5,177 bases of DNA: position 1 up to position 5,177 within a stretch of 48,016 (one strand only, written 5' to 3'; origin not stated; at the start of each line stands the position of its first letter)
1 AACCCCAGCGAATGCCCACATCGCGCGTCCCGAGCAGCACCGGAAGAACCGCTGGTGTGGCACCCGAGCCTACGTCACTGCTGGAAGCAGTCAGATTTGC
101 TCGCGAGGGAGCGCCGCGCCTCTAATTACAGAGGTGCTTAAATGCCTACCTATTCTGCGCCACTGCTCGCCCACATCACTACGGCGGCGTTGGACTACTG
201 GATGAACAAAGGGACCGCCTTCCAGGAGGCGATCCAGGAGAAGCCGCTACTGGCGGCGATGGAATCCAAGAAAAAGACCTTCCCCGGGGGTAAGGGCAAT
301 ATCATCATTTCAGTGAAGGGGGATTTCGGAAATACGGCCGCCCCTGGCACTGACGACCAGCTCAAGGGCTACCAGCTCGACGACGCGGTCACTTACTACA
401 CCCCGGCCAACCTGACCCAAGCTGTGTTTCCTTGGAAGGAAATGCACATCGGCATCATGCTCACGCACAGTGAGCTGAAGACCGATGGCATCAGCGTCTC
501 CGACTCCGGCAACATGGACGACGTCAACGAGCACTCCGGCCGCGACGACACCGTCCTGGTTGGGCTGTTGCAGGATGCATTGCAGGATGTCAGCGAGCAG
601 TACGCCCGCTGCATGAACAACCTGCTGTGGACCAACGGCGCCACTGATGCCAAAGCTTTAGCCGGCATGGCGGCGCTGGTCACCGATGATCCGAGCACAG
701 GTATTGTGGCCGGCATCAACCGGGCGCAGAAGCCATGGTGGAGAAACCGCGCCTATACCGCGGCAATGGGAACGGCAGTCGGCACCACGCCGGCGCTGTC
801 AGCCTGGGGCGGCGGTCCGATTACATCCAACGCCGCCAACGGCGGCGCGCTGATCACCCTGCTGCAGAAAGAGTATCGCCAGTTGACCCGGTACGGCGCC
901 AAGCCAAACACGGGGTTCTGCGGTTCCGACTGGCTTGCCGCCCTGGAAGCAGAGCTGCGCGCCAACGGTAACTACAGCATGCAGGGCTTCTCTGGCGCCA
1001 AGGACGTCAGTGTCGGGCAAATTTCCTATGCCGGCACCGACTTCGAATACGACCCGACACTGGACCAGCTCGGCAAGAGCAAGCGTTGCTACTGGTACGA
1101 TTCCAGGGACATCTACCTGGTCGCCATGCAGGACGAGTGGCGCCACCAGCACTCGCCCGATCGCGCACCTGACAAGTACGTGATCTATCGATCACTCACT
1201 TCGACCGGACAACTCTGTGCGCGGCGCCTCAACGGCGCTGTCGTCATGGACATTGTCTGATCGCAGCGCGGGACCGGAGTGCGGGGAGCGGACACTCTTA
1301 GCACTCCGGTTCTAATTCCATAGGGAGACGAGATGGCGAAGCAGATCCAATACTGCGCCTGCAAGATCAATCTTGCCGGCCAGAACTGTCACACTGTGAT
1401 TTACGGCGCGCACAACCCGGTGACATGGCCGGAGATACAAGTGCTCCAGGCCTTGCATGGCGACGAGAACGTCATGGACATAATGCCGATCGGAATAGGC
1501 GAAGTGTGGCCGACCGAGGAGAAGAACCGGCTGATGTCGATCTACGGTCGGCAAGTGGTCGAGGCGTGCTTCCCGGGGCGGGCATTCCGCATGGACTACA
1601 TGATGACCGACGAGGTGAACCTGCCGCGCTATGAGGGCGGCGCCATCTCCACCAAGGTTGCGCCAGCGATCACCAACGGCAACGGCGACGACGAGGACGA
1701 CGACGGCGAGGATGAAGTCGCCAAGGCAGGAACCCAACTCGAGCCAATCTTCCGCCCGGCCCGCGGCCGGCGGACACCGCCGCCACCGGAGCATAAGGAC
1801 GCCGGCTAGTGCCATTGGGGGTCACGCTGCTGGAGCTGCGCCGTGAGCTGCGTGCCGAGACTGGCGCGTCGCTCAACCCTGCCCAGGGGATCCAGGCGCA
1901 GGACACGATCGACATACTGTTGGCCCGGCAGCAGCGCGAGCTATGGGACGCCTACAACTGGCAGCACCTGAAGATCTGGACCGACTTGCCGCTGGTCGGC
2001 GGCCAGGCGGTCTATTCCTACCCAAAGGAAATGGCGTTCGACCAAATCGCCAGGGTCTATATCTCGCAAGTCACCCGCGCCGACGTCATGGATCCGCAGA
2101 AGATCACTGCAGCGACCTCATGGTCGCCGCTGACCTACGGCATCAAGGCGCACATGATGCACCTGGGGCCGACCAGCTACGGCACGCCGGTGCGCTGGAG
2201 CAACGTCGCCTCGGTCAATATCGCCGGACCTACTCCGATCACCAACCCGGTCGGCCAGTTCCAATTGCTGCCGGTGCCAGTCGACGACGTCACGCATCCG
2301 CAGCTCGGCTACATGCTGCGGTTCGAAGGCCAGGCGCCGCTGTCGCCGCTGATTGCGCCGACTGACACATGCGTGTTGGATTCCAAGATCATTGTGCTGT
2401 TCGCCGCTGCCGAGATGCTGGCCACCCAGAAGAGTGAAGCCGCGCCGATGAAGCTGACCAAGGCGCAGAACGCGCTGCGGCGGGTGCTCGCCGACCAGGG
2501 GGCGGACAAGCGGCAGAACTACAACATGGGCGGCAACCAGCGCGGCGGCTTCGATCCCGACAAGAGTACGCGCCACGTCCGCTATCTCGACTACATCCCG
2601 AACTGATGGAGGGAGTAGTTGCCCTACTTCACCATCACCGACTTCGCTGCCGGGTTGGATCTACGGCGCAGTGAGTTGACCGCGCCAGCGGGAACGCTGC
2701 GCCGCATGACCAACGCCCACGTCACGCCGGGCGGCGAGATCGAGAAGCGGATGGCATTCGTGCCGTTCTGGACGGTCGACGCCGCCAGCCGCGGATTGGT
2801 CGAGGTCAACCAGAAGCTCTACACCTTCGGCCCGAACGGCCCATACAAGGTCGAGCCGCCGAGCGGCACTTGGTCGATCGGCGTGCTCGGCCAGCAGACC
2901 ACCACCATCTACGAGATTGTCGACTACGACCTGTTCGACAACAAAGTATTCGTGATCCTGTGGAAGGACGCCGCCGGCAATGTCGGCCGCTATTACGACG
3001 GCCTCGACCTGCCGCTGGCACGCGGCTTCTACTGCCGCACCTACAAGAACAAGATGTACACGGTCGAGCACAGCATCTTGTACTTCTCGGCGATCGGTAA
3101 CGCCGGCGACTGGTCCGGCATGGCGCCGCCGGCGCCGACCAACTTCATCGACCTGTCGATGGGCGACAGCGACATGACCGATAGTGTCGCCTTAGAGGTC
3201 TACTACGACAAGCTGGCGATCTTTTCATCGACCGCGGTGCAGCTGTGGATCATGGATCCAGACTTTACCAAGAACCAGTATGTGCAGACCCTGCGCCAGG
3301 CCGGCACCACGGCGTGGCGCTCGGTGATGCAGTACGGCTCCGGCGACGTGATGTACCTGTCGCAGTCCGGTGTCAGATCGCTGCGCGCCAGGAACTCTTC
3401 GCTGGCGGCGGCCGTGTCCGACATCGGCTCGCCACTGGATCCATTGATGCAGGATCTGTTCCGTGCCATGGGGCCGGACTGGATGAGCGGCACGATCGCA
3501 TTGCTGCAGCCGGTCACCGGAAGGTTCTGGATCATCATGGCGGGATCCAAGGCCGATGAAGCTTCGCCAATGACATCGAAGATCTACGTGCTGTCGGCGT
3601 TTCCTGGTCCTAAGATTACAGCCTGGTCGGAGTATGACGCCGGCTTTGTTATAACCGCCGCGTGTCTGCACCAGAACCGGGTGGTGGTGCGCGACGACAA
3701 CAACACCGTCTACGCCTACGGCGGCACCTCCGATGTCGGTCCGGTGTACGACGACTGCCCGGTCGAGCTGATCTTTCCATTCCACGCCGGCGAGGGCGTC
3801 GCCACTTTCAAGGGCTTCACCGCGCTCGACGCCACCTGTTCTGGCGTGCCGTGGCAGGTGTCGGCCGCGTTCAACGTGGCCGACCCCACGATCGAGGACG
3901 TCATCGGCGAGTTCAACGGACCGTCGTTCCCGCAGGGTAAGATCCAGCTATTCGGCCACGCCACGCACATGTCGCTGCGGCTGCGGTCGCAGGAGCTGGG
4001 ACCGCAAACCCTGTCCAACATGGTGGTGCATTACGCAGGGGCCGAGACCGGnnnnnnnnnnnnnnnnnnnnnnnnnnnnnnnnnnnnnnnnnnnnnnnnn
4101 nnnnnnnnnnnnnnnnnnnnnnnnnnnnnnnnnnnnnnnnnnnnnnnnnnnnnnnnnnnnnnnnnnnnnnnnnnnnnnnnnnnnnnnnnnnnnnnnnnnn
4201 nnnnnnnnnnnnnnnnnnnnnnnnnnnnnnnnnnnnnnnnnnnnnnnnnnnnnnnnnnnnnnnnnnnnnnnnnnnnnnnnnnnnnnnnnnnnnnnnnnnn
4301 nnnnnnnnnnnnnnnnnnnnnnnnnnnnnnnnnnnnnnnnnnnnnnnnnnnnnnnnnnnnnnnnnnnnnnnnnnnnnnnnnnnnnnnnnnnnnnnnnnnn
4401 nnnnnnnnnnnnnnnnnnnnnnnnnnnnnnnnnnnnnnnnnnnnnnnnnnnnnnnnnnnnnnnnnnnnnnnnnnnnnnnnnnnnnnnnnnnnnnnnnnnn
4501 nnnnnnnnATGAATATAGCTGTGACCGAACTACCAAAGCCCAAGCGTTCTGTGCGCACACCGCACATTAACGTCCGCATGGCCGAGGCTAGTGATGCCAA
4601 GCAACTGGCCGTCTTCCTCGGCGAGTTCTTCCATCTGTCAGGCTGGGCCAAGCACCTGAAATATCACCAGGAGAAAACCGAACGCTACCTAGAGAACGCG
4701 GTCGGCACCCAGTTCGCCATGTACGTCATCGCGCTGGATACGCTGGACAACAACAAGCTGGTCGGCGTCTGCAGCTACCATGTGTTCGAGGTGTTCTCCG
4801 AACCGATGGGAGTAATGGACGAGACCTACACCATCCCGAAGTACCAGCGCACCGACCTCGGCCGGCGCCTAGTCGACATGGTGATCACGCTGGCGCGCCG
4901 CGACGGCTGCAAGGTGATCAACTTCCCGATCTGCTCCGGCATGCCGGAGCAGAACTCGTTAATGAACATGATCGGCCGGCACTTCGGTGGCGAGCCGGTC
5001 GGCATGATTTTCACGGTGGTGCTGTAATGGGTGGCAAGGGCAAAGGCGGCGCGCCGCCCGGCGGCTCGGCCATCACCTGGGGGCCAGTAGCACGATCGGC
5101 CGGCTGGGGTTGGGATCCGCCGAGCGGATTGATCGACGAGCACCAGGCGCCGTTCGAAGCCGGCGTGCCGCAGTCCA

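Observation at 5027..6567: Tandem family of four small Pro/Ala/Gly-rich proteins sharing a C-terminal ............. motif in the ejection-protein block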

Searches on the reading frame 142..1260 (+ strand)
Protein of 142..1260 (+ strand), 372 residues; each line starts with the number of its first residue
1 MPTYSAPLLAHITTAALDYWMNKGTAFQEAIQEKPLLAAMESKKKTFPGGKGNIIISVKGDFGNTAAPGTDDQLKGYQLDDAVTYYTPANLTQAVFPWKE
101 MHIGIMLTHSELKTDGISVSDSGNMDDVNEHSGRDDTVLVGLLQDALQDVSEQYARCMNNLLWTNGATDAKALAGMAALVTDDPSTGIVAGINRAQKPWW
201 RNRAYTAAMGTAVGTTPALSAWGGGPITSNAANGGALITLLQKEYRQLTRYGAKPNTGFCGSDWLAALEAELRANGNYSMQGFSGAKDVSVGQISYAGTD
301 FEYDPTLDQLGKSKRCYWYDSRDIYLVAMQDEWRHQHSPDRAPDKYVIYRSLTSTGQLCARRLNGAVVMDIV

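Call 8: search_protein_families(library=phrogs, proteins=[window:142-1260:+], max_evalue=0.01)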
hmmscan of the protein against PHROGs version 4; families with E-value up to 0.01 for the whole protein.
window:142-1260:+ (372 aa): 1 family
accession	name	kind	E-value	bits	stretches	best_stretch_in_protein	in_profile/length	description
phrog_9953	-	head and packaging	1.3e-42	147.4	1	7-367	7-326/329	major head protein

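Call 30: search_dna_similar(query=window:142-1257:+, collection=phages, mode=protein, max_rows=25, max_evalue=0.001)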
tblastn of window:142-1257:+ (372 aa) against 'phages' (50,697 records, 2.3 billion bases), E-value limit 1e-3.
Records with a match: 3; places in all: 3; records where one place covers at least 80% of the query: 2.
Best place of each record, by identity: <60% 3.
By first word of the organism name: Microcystis 1; Rhizobium 1; Bacteriophage 1.
By host as written in the record: Microcystis aeruginosa FACHB-1326 1; Rhizobium phaseoli INC1-2 1; - 1.
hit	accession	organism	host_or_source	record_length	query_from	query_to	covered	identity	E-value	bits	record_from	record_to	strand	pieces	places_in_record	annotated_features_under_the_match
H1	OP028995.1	Microcystis phage Mae-Yong1326-1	Microcystis aeruginosa FACHB-1326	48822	1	371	100%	52.3%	1e-116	378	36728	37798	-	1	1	major capsid protein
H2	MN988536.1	Rhizobium phage RHph_N65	Rhizobium phaseoli INC1-2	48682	1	371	100%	40.3%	2e-73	253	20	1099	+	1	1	hypothetical protein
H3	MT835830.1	Bacteriophage sp.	human fecal samples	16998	112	331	59%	25.6%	2e-4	49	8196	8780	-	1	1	record has no annotation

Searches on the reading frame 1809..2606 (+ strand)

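Call 8: search_protein_families(library=phrogs, proteins=[window:1809-2606:+], max_evalue=0.01)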
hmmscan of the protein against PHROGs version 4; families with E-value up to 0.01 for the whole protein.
window:1809-2606:+ (265 aa): 0 families

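Call 61: search_protein_families(library=pfam, proteins=[window:1809-2606:+], max_evalue=0.01)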
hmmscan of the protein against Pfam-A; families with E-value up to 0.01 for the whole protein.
window:1809-2606:+ (265 aa): 1 family
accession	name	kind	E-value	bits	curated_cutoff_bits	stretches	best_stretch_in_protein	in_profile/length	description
PF24175.2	SU10_adaptor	-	1e-07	33.1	27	1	6-234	2-186/194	SU10 adaptor protein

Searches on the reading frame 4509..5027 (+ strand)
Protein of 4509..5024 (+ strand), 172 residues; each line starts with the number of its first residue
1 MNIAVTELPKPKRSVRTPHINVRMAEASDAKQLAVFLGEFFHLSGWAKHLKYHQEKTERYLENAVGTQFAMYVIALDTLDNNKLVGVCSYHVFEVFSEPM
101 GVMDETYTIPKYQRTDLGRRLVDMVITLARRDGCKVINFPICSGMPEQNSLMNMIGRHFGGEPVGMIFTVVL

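Call 6: search_protein_families(library=pfam, proteins=[window:4596-5027:+], max_evalue=0.1)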
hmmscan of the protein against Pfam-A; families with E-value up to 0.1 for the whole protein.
window:4596-5027:+ (143 aa): 6 families
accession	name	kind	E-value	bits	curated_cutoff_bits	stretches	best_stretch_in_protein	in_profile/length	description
PF00583.31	Acetyltransf_1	-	5.2e-09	36.8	20.7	1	22-108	14-96/116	Acetyltransferase (GNAT) family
PF14542.12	Acetyltransf_CG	-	8.8e-05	23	30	1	52-114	8-65/80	GCN5-related N-acetyl-transferase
PF13508.13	Acetyltransf_7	-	0.00036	21.3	27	1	43-108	6-65/84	Acetyltransferase (GNAT) domain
PF13420.13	Acetyltransf_4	-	0.012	16.1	24.3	1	22-114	31-120/155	Acetyltransferase (GNAT) domain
PF01853.24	MOZ_SAS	-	0.022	14.8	32.2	1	39-104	48-110/180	MOZ/SAS family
PF13673.13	Acetyltransf_10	-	0.089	13.2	23.6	0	52-106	39-86/128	Acetyltransferase (GNAT) domain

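Call 7: search_protein_families(library=phrogs, proteins=[window:4596-5027:+], max_evalue=0.01)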
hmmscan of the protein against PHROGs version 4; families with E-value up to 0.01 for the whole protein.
window:4596-5027:+ (143 aa): 2 families
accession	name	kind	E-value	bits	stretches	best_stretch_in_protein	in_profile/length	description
phrog_1249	-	other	8.9e-08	33.1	1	27-127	45-145/180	acetyltransferase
phrog_3810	-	other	0.0011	20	1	35-109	50-123/155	acetyltransferase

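Call 62: search_solved_structures(query=window:4509-5024:+, max_evalue=0.01)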
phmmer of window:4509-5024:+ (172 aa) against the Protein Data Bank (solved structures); distinct sequences matched with E-value up to 0.01: 2.
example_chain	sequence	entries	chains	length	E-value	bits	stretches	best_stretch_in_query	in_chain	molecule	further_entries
8a9n_A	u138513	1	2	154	0.00014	24.9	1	19-156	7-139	Acetyltransferase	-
8a9o_A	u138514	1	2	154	0.00017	24.6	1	19-155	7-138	DpA polyamine acetyltransferase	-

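Call 85: search_solved_structures(query=A6, max_evalue=0.001)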
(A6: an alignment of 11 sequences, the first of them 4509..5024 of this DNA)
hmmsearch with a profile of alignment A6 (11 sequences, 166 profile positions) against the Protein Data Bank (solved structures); distinct sequences matched with E-value up to 0.001: 39.
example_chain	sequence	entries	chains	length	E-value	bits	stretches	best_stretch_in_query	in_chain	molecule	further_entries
8a9n_A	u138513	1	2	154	6.3e-13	52.2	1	15-155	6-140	Acetyltransferase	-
8a9o_A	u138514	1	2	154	3.6e-12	49.7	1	15-155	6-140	DpA polyamine acetyltransferase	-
4j3g_A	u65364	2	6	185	3.6e-10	43.2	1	16-160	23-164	GCN5-related N-acetyltransferase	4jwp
3dr6_A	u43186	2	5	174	3.1e-09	40.2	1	17-142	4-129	yncA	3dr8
5jtf_A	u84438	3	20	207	6.2e-09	39.2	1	17-161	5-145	Putative Phosphinothricin N-acetyltransferase | Phosphinothricin N-acetyltransferase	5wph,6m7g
1z4e_A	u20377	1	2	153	6.7e-09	39.1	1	15-142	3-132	transcriptional regulator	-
3jvn_A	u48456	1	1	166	1.9e-08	37.6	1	19-134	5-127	Acetyltransferase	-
1yr0_A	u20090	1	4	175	3.3e-08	36.8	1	16-161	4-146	phosphinothricin acetyltransferase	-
4mbu_A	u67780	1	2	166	1e-07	35.2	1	18-161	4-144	Similar to N-acetyltransferase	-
4jxq_A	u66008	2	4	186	1.7e-07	34.5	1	18-160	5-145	Acetyltransferase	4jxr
1yvo_A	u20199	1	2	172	1.9e-07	34.3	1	19-160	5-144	conserved hypothetical protein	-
4e8o_A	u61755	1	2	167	2.4e-07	34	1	82-157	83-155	Aac(6')-Ih protein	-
2bl1_A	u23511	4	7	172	3e-07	33.7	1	19-160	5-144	PUTATIVE PHOSPHINOTHRICIN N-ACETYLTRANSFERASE PA4866 | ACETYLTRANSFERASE PA4866 FROM P. AERUGINOSA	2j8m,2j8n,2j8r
4evy_A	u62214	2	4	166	5.5e-07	32.8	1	54-157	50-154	Aminoglycoside N(6')-acetyltransferase type 1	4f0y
1vhs_A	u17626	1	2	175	5.9e-07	32.7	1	17-161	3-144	similar to phosphinothricin acetyltransferase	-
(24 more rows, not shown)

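Call 94: search_protein_families(library=ncbifam, proteins=[window:4509-5024:+], max_evalue=0.01)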
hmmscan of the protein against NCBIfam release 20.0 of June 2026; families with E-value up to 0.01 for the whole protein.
window:4509-5024:+ (172 aa): 2 families
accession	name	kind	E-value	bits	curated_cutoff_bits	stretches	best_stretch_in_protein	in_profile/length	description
NF033075.0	AAC_6p_Steno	equivalog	0.0058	16.8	290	1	89-136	64-111/148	aminoglycoside 6'-N-acetyltransferase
NF000138.1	AAC_6p_Iz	exception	0.0068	16.6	320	1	87-136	66-115/153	aminoglycoside N-acetyltransferase AAC(6')-Iz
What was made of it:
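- Tried and rejected: The profile search against PDB gives small-molecule amine acetyltransferases (calls 62, 85, 94).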
